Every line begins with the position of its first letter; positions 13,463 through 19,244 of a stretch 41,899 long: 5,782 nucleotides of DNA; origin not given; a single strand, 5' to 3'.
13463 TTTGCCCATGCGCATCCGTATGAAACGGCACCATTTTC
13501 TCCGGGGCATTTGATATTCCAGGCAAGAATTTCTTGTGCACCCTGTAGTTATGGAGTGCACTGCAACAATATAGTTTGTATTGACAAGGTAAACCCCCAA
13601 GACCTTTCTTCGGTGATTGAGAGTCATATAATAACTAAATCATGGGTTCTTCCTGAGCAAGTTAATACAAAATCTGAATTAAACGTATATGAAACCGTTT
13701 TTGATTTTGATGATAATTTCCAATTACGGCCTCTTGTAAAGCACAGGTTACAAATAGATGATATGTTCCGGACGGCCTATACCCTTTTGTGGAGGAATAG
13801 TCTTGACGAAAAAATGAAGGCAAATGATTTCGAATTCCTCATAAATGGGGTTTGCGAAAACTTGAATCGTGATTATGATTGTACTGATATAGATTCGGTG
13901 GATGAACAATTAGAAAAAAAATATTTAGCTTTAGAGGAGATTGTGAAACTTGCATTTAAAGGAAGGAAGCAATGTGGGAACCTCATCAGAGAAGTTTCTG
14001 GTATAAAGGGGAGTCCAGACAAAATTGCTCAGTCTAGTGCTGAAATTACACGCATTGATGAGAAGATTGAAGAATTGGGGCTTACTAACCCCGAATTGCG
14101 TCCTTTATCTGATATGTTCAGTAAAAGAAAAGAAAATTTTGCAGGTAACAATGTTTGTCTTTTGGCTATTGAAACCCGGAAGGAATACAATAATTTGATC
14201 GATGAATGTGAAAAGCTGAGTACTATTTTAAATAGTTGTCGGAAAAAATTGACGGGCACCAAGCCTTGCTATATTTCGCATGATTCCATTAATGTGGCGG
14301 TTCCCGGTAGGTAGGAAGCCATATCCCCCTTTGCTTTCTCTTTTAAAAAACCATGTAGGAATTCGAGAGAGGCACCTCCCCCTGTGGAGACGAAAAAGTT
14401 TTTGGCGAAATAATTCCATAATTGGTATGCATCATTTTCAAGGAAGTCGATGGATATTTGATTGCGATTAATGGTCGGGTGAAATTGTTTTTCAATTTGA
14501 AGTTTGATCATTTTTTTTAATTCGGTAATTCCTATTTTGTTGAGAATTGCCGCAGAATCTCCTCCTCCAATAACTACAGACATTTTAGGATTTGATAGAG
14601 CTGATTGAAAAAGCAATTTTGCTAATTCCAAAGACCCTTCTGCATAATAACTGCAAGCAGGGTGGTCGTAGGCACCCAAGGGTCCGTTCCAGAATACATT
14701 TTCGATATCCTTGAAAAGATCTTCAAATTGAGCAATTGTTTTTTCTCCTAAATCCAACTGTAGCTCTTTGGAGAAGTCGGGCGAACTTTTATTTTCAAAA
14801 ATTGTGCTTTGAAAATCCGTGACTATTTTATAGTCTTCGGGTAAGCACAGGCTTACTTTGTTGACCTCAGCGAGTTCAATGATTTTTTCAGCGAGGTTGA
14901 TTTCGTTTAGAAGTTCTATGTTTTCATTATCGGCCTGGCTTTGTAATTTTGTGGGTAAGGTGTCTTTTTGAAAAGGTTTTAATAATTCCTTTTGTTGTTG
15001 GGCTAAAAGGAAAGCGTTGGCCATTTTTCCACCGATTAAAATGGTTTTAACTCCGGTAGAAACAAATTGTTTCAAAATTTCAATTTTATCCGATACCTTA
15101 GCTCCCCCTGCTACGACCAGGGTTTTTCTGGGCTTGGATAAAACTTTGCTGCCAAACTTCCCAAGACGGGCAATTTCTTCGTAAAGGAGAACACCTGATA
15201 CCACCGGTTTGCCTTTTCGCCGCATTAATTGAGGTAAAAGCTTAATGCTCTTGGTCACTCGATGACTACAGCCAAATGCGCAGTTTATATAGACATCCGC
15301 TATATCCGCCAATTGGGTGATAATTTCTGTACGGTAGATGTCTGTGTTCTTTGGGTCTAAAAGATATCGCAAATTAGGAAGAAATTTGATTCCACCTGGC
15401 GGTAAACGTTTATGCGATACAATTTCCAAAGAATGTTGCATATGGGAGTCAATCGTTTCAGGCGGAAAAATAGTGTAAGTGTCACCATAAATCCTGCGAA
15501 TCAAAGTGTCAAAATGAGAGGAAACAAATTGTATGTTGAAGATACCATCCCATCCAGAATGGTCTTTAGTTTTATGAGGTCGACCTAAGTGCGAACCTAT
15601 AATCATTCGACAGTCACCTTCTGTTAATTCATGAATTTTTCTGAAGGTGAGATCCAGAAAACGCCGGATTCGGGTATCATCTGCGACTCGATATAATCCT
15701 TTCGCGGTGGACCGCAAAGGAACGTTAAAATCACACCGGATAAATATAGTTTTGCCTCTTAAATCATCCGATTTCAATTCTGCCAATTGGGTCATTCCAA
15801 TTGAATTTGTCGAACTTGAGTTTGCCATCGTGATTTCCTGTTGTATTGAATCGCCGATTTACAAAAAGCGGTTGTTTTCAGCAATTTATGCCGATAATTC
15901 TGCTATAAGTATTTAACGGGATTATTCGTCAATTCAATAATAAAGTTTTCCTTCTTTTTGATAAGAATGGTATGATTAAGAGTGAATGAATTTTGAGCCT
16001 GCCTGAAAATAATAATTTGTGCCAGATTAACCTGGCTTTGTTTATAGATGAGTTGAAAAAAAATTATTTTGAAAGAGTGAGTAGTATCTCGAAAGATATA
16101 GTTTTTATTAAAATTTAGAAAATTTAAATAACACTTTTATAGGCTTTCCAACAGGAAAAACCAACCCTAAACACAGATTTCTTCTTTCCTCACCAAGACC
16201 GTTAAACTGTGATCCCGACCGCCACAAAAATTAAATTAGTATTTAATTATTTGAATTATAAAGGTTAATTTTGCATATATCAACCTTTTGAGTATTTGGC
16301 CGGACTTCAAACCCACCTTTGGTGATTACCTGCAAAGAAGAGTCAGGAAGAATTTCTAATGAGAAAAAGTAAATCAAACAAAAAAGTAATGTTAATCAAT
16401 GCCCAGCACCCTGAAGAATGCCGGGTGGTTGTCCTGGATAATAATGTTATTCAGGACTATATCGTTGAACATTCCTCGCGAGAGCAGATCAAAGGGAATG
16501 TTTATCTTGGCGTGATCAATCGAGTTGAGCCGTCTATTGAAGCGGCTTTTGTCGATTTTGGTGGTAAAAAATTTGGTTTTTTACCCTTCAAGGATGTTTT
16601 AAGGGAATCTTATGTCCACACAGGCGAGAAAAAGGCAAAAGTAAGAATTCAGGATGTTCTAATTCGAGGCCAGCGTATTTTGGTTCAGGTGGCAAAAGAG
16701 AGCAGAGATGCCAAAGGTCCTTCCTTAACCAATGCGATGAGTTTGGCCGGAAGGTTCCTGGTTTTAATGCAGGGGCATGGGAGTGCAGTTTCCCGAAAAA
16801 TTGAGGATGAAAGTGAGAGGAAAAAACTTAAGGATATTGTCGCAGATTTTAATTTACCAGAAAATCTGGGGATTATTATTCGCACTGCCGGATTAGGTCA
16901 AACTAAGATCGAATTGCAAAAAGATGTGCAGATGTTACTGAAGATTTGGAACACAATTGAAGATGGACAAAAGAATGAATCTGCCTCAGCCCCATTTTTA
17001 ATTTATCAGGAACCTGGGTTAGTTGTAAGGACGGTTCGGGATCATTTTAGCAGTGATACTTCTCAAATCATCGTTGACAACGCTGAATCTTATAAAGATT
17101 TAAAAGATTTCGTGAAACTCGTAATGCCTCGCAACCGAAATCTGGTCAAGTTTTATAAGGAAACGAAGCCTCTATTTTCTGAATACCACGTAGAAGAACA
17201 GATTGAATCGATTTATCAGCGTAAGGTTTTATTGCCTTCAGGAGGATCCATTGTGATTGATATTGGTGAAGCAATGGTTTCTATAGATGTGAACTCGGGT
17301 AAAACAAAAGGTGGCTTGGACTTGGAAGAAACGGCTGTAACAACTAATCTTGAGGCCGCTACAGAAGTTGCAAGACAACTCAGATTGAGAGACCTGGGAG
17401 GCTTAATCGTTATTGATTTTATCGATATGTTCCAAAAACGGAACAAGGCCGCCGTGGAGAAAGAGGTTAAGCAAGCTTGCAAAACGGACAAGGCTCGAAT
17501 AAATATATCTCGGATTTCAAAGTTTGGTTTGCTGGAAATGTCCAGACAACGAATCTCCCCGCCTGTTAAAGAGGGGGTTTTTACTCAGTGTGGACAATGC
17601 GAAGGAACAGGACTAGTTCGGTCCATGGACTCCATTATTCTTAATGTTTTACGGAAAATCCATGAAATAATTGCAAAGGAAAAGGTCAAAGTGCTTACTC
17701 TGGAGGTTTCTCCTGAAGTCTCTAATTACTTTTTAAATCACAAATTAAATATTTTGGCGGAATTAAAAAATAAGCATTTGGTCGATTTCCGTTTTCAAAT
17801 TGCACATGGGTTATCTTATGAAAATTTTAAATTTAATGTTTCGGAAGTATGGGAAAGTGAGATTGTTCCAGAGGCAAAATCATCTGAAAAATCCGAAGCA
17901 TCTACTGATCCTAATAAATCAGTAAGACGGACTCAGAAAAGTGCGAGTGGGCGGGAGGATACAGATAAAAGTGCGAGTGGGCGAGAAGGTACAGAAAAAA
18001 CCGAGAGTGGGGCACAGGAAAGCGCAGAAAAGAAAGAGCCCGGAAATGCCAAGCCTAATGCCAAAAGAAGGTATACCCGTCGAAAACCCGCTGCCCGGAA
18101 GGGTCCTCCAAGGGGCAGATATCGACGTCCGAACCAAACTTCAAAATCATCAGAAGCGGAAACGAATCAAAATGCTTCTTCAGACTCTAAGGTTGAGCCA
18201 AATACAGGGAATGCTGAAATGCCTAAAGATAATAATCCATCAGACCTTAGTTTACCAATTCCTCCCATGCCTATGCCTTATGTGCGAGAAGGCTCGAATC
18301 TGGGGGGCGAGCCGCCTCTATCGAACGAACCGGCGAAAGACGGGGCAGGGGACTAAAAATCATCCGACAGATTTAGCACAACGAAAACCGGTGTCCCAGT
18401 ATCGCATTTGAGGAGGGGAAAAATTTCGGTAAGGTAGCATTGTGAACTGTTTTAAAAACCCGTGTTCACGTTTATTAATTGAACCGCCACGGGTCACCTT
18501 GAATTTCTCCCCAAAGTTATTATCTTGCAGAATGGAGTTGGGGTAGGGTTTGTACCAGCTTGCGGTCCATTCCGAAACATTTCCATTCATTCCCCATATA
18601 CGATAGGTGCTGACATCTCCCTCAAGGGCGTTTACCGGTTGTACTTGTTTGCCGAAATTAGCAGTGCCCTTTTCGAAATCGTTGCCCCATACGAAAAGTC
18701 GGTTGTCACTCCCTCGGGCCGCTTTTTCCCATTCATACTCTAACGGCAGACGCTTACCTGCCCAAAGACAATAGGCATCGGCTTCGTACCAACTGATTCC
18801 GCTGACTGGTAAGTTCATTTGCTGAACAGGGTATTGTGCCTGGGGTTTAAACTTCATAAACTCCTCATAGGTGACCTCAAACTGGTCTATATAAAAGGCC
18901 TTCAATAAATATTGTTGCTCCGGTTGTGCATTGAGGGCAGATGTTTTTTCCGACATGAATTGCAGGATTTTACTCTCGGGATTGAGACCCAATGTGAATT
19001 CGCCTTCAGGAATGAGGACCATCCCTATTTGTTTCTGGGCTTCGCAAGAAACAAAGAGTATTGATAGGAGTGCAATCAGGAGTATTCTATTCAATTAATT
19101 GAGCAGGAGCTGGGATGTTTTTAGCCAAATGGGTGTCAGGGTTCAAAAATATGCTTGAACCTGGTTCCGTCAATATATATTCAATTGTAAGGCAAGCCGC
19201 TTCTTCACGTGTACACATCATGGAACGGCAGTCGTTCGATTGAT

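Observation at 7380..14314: Seven-kb glycosylation block built from unusual domain fusions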

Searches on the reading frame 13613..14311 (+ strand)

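Call 10: search_protein_families(library=pfam, proteins=[window:13613-14311:+], max_evalue=1)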
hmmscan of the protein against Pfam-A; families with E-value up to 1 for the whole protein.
window:13613-14311:+ (233 aa): 4 families
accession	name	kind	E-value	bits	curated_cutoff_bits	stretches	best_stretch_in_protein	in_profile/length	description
PF14703.12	PHM7_cyt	-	0.0096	16.6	27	1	77-181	28-138/174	Cytosolic domain of 10TM putative phosphate transporter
PF22872.1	DUF7018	-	0.036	14.7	27.8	0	92-133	10-51/116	Domain of unknown function (DUF7018)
PF24915.1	Spectrin_SESTD1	-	0.18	12.6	27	1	70-155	10-98/110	SESTD1-like, spectrin repeat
PF18035.6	Bap31_Bap29_C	-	0.71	10.4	30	0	189-206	28-43/52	Bap31/Bap29 cytoplasmic coiled-coil domain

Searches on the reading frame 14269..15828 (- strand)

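Call 3: search_protein_families(library=pfam, proteins=[window:14269-15828:-], max_evalue=0.01)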
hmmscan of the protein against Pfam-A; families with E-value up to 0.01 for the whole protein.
window:14269-15828:- (519 aa): 1 family
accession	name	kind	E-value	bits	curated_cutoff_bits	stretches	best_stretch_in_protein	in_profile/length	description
PF00162.24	PGK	-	5.3e-67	226.9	27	1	22-493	5-378/379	Phosphoglycerate kinase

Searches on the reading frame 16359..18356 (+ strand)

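Call 3: search_protein_families(library=pfam, proteins=[window:16359-18356:+], max_evalue=0.01)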
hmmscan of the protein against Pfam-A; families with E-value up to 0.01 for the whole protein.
window:16359-18356:+ (665 aa): 3 families
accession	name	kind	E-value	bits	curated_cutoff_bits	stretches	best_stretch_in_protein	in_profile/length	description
PF10150.14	RNase_E_G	-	1.3e-98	330.2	25.5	1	128-398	1-269/270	Ribonuclease E/G family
PF20833.2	RNase_E_G_Thio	-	3.1e-17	62.9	26.8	1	410-491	1-82/86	RNase E/G, Thioredoxin-like domain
PF00575.29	S1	-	6.2e-06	26.9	22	1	44-123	3-71/74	S1 RNA binding domain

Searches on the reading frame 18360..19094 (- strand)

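Call 5: search_protein_families(library=pfam, proteins=[window:18360-19094:-], max_evalue=0.001)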
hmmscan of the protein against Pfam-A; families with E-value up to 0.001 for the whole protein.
window:18360-19094:- (244 aa): 1 family
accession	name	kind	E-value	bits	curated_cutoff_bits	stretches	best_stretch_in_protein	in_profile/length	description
PF03781.23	FGE-sulfatase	-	1.1e-42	147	23.3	1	24-241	4-255/255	Sulfatase-modifying factor enzyme 1-like domain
